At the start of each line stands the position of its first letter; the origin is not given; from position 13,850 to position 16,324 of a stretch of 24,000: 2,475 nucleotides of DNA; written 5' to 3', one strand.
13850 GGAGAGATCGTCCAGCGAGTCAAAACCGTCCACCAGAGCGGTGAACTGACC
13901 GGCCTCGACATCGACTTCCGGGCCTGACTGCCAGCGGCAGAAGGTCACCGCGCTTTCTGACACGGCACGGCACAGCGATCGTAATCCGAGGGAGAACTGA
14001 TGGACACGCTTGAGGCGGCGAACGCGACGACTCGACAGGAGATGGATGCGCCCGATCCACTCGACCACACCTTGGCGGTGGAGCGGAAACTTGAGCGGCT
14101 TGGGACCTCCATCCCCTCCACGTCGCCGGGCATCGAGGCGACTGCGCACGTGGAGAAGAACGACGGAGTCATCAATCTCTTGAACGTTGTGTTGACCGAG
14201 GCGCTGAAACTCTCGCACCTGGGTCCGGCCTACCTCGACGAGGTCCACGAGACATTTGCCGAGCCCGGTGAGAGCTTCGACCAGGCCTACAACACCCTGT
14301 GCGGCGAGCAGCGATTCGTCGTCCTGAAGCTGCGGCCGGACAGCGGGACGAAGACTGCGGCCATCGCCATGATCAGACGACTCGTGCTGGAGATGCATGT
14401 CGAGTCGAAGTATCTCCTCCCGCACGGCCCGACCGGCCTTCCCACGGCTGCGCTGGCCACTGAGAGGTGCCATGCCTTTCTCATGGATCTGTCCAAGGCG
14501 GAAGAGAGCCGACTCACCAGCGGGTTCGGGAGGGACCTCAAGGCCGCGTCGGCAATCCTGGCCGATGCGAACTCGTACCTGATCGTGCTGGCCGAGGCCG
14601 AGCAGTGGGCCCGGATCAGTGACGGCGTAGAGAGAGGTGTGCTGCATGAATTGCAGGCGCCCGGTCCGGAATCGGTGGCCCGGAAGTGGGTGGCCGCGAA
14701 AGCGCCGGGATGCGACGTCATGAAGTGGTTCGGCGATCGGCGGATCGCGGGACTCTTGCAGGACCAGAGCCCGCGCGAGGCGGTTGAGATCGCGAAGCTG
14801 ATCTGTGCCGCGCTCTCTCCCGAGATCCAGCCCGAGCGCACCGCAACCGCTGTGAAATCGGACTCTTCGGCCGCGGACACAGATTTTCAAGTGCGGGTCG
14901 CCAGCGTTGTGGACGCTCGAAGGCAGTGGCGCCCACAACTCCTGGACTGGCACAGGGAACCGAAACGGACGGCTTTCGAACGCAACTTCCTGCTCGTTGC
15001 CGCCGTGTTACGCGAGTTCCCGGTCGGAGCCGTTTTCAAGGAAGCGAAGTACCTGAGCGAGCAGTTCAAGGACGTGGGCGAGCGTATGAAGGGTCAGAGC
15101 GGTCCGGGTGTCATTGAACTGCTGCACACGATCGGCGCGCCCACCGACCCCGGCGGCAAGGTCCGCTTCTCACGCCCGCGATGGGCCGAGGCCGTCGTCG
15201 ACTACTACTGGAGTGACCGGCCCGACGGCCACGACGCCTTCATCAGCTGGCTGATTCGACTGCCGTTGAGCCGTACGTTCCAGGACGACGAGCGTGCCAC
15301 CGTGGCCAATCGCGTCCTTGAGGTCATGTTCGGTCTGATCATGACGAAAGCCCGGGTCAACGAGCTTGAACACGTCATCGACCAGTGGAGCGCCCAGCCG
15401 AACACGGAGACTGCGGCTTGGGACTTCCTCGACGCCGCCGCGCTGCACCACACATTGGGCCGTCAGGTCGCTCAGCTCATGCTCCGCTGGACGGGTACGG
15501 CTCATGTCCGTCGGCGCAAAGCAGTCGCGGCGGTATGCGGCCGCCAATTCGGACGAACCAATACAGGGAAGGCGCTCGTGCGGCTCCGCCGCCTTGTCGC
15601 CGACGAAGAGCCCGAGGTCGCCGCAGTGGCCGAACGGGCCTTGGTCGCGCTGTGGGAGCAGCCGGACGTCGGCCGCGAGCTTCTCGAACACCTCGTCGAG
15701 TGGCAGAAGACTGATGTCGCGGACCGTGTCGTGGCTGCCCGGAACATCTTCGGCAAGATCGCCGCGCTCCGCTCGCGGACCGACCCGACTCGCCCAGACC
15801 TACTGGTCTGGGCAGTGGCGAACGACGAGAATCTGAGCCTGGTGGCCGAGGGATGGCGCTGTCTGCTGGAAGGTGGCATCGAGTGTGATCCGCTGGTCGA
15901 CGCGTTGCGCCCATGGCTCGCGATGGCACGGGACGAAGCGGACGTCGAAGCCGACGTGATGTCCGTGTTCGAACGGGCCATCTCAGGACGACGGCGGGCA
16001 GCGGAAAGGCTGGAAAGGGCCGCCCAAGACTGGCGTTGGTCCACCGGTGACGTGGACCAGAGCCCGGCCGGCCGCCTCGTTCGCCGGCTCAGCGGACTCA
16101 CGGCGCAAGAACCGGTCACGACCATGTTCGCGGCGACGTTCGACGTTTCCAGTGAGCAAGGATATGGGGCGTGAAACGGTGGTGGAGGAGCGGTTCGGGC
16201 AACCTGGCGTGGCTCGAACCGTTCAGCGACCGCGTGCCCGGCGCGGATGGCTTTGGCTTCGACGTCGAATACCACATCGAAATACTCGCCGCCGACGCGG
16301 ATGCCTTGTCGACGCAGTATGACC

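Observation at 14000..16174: STAND-like sensor whose P-loop has lost both canonical glycines (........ instead of GxxxxGK[ST])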

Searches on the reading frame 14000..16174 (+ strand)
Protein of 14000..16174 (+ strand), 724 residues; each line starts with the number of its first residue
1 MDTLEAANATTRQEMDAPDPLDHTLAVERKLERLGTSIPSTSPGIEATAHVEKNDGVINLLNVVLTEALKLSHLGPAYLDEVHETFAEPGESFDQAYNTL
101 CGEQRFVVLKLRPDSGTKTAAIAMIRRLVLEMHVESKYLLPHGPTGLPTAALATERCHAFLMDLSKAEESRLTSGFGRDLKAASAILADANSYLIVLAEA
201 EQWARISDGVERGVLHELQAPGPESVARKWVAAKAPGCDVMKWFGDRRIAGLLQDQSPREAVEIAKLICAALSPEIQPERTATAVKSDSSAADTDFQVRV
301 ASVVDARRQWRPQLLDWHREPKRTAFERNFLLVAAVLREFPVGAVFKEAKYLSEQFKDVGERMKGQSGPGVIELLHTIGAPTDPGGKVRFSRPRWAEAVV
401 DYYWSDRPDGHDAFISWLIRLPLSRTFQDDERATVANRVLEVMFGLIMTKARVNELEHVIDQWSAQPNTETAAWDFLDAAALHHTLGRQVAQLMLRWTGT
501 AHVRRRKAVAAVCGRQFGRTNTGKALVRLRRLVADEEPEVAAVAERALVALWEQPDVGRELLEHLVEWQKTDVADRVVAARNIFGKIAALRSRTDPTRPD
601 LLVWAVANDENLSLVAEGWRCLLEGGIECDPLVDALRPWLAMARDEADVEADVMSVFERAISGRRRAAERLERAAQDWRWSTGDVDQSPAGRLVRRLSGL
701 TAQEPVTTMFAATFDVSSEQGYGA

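Call 3: search_protein_families(library=pfam, proteins=[window:14000-16174:+], max_evalue=1)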
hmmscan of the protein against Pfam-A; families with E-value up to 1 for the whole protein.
window:14000-16174:+ (724 aa): 1 family
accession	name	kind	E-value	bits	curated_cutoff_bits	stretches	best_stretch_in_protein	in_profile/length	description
PF05305.19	DUF732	-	0.031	15.1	22.4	1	254-304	15-62/72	Protein of unknown function (DUF732)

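Call 4: search_protein_families(library=padloc, proteins=[window:14000-16174:+], max_evalue=1)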
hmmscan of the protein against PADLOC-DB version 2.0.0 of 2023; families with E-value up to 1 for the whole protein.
window:14000-16174:+ (724 aa): 0 families

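Call 5: search_protein_families(library=ncbifam, proteins=[window:14000-16174:+], max_evalue=1)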
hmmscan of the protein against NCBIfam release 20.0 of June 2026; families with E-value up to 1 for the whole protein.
window:14000-16174:+ (724 aa): 0 families

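Call 6: find_homologous_proteins(query=window:14000-16174:+)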
Query window:14000-16174:+ (724 aa): 16 proteins with E <= 0.001 among 8000 candidates.
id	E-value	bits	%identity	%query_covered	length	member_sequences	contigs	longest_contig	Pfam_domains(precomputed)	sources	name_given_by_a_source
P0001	0.0e+0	1624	100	100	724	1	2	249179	-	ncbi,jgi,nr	ncbi:MAG TPA: hypothetical protein VL551_04275 [Actinospica sp.]|jgi:hypothetical protein|nr:hypothe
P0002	1.1e-256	872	72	77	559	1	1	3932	-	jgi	jgi:hypothetical protein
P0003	2.7e-217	742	55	93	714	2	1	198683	-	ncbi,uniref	ncbi:hypothetical protein ABH926_007204 [Catenulispora sp. GP43]|uniref:hypothetical protein n=1 Tax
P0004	1.3e-214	733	53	94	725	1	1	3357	-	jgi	-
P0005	4.9e-212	724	55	94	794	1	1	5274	-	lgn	-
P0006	1.1e-208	713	52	97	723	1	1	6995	-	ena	-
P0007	1.6e-206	706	52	97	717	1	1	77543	-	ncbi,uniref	ncbi:hypothetical protein ABH935_009175 [Catenulispora sp. GAS73]|uniref:hypothetical protein n=1 Ta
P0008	3.4e-204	699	52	98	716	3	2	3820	-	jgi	-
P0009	1.3e-201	690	52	96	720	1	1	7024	-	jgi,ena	-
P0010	1.3e-192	660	49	93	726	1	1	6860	-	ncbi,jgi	-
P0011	2.0e-174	600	46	92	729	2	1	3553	-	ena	-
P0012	5.9e-74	268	33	80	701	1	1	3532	-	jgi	jgi:hypothetical protein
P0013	1.4e-44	171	29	85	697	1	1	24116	-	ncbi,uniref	ncbi:hypothetical protein AB0M19_38250 [Streptomyces sp. NPDC051920]|uniref:hypothetical protein n=1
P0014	7.0e-44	169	29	69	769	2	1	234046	-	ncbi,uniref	ncbi:hypothetical protein [Streptomyces sp. NPDC085596]|uniref:hypothetical protein n=1 Tax=Streptom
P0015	5.3e-41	159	29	69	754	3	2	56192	-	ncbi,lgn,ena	-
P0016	1.0e-25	109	27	73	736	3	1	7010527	-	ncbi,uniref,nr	ncbi:hypothetical protein O7608_10165 [Solwaraspora sp. WMMA2056]|uniref:hypothetical protein n=1 Ta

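Call 12: search_solved_structures(query=A1, max_evalue=10, show_alignments=2)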
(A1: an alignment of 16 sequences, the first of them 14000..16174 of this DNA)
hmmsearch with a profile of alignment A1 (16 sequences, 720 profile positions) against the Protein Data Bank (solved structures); distinct sequences matched with E-value up to 10: 3.
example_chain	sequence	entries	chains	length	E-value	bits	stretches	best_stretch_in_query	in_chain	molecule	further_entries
9u78_A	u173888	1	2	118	0.0038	18.8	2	218-266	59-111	Single Chain Protein of De Novo Designed Helix Bundles-4EH2 with KDPV Loop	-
1w36_D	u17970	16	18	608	0.13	13.6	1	93-172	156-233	EXODEOXYRIBONUCLEASE V ALPHA CHAIN | RecBCD enzyme subunit RecD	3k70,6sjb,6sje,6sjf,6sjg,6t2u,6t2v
5ld2_D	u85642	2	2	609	0.13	13.6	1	93-172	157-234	RecBCD enzyme subunit RecD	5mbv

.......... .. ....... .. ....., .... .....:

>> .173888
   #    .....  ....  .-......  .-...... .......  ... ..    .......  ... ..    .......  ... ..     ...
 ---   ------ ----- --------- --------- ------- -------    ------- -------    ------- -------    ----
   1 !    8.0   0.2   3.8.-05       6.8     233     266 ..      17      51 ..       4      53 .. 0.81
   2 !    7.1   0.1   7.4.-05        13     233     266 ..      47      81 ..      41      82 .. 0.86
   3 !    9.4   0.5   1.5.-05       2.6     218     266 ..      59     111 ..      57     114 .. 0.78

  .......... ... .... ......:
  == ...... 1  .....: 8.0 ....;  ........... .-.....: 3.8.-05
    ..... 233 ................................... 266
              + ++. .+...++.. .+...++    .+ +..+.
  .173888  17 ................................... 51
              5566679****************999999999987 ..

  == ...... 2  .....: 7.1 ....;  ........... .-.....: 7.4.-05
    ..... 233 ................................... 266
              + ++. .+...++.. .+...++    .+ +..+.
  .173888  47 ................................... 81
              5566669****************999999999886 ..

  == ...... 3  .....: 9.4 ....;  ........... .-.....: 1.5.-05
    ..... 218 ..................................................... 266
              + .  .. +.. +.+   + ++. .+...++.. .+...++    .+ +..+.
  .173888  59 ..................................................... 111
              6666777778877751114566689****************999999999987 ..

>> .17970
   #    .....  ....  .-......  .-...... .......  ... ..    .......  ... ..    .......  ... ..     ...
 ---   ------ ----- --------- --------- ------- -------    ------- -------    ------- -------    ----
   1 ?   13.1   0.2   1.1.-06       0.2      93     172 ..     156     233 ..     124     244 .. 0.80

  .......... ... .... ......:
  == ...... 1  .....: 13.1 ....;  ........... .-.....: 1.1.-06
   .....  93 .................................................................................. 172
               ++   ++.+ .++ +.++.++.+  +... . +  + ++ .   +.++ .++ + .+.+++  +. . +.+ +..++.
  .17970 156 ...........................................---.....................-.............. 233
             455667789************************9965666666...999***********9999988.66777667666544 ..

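Call 13: find_encoding_contigs(protein=P0003, flank=6000, max_places=2)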
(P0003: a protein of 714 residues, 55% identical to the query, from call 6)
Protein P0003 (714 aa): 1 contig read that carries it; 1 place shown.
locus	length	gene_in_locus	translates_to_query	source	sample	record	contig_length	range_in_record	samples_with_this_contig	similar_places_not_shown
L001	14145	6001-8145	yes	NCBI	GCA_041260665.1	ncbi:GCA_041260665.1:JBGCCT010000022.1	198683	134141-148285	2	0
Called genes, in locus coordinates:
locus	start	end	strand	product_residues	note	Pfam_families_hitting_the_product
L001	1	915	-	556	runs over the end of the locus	PF05598:DUF772, PF01609:DDE_Tnp_1 (weak), PF13751:DDE_Tnp_1_6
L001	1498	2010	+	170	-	-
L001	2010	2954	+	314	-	PF07638:Sigma70_ECF, PF04542:Sigma70_r2, PF04545:Sigma70_r4, PF08281:Sigma70_r4_2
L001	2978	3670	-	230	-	PF13676:TIR_2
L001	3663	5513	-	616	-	PF12844:HTH_19 (faint), PF13560:HTH_31, PF01381:HTH_3 (weak), PF13560:HTH_31 (weak)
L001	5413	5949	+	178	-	-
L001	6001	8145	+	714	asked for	-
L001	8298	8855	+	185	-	-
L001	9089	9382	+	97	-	-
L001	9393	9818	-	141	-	-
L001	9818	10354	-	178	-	PF00872:Transposase_mut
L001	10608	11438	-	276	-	PF13359:DDE_Tnp_4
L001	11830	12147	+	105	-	PF01527:HTH_Tnp_1, PF13384:HTH_23 (weak), PF13518:HTH_28, PF13551:HTH_29 (weak)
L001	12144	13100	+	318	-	PF00665:rve (weak), PF13683:rve_3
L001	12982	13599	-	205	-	PF15567:Imm35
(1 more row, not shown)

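Call 14: find_encoding_contigs(protein=P0014, flank=6000, max_places=2)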
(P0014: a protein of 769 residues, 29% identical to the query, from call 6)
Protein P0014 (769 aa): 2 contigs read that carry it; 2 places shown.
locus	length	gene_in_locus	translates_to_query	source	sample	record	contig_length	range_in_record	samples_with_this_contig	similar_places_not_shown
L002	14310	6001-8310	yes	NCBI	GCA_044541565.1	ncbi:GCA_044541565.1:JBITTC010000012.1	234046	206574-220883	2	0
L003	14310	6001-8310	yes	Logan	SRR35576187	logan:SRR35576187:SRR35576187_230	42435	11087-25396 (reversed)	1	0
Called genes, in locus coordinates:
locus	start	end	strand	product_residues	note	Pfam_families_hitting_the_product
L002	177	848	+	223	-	PF09485:CRISPR_Cse2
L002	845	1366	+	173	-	PF09344:Cas_CT1975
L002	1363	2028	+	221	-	PF09344:Cas_CT1975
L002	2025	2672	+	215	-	PF09704:Cas_Cas5d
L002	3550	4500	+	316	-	PF26348:SRA_ScoMcrA (faint)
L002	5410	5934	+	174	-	-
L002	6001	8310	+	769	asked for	-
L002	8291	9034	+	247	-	-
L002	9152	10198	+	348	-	-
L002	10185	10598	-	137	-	-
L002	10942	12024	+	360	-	-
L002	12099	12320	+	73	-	-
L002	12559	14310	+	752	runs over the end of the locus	PF13304:AAA_21, PF13175:AAA_15 (weak)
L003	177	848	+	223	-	PF09485:CRISPR_Cse2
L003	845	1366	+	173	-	PF09344:Cas_CT1975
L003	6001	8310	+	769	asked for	-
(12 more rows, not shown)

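Call 15: find_encoding_contigs(protein=P0016, flank=6000, max_places=2)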
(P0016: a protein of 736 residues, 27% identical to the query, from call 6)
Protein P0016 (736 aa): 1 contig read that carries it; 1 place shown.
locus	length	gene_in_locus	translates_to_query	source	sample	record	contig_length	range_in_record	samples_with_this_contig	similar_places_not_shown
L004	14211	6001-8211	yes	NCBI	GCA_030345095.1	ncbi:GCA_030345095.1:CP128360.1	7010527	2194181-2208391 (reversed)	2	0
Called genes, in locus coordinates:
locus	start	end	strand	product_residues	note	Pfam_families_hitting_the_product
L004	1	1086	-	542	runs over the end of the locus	PF07995:GSDH, PF00553:CBM_2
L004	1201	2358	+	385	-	PF13428:TPR_14 (faint), PF12895:ANAPC3 (faint), PF00515:TPR_1 (weak), PF07719:TPR_2, PF13181:TPR_8 (faint), PF13414:TPR_11, PF13432:TPR_16 (faint), PF14559:TPR_19 (weak), +2 more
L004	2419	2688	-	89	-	-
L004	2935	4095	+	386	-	PF03816:LytR_cpsA_psr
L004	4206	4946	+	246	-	PF00027:cNMP_binding, PF13545:HTH_Crp_2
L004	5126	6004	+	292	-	-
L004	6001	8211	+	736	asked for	-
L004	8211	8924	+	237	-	-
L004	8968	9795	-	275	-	PF00072:Response_reg, PF08281:Sigma70_r4_2, PF00196:GerE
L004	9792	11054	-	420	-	PF23539:DUF7134 (weak), PF26992:DUF8318, PF07730:HisKA_3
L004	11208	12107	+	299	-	PF00005:ABC_tran, PF13304:AAA_21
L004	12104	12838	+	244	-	-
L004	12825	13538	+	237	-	PF23494:bPH_10, PF23493:CysS_C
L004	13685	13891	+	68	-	-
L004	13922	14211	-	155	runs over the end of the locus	PF01243:PNPOx_N, PF16242:Pyrid_ox_like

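Call 16: search_protein_representatives(protein=window:14000-16174:+)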
Query: 724 residues. Proteins with E-value up to 0.001 (for the whole library): 329; up to 1e-10: 183; up to 1e-30: 66. The best 150 are listed.
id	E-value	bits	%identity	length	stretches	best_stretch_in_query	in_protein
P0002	3.4e-257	872.0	73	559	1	162-714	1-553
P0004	4.3e-215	732.9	54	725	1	26-706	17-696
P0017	9.0e-81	288.9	32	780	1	19-706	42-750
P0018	3.1e-78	280.6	34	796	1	61-667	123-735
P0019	6.6e-78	279.5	35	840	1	115-661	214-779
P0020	5.1e-77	276.5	32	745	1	54-702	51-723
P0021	7.5e-76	272.7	33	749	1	56-714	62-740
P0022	2.3e-75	271.1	54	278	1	443-705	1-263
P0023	6.3e-75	269.6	33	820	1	58-636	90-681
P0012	1.9e-74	268.0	33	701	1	57-661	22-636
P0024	5.1e-72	260.0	34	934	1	61-662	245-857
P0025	7.0e-71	256.2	32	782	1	16-662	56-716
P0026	3.3e-70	254.0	33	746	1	70-666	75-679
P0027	2.7e-67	244.4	31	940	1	48-695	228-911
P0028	2.9e-65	237.7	31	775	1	46-678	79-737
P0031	2.2e-62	228.1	32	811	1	172-696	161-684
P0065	1.1e-39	153.2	29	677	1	104-571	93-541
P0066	4.0e-39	151.3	28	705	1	72-711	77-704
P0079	5.8e-31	124.3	27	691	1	39-643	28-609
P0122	3.9e-17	78.6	27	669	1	80-658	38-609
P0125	2.1e-16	76.2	28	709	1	74-682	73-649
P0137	3.6e-15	72.1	26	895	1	95-663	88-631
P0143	8.9e-15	70.8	28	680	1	302-683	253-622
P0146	2.0e-14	69.6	24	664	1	274-661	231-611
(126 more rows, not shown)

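Call 19: predict_structure(alignment_id=A1)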
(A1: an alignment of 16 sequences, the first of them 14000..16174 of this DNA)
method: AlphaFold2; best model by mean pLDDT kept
length: 724 residues; sequences in the alignment: 16
mean_pLDDT: 78.0   pTM: 0.58
mean pLDDT of the five models: 78.0, 76.9, 75.9, 75.1, 74.1
residues with pLDDT >= 90: 247; 70-90: 318; 50-70: 54; < 50: 105
segments of 3 or more residues with pLDDT < 50: 1-71, 282-287, 361-367, 704-724
pLDDT, mean of each block of 10 residues (from residue 1): 31 32 43 36 27 34 32 65 80 90 89 83 89 83 60 76 72 80 86 90 82 81 90 86 90 86 85 64 50 81 72 75 82 91 91 81 44 77 80 79 82 93 91 92 87 91 93 94 86 93 95 91 90 91 94 83 91 86 93 88 91 95 85 93 91 94 90 92 85 89 48 33 32
secondary structure, 60 per line:
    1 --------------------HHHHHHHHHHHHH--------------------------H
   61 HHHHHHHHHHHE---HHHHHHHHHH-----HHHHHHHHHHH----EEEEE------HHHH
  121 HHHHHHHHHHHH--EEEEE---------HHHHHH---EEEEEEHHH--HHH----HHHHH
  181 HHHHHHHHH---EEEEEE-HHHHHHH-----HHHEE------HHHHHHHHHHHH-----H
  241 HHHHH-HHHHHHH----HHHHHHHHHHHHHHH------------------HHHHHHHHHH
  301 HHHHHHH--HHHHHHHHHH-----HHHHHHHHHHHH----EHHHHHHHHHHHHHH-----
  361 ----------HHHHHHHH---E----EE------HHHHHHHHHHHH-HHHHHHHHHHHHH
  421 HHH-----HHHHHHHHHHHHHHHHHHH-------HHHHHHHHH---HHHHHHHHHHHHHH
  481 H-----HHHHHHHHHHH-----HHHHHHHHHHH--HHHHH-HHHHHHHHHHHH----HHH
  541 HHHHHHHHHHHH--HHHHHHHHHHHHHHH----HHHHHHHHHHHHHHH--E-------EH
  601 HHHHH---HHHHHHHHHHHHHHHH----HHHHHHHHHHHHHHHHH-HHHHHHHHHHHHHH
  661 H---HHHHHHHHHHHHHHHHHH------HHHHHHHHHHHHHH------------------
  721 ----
elements in order (helices of 4 or more, strands of 3 or more residues): H21-33 H60-71 H76-85 H91-101 E106-110 H117-132 E135-139 H149-154 E158-163 H176-189 E193-198 H200-206 H223-234 H240-245 H247-253 H258-272 H291-307 H310-319 H325-336 H342-355 H371-378 H395-406 H408-423 H429-447 H455-463 H467-481 H487-497 H503-513 H516-520 H522-533 H538-552 H555-569 H574-588 H600-605 H609-624 H629-645 H647-661 H665-682 H689-702
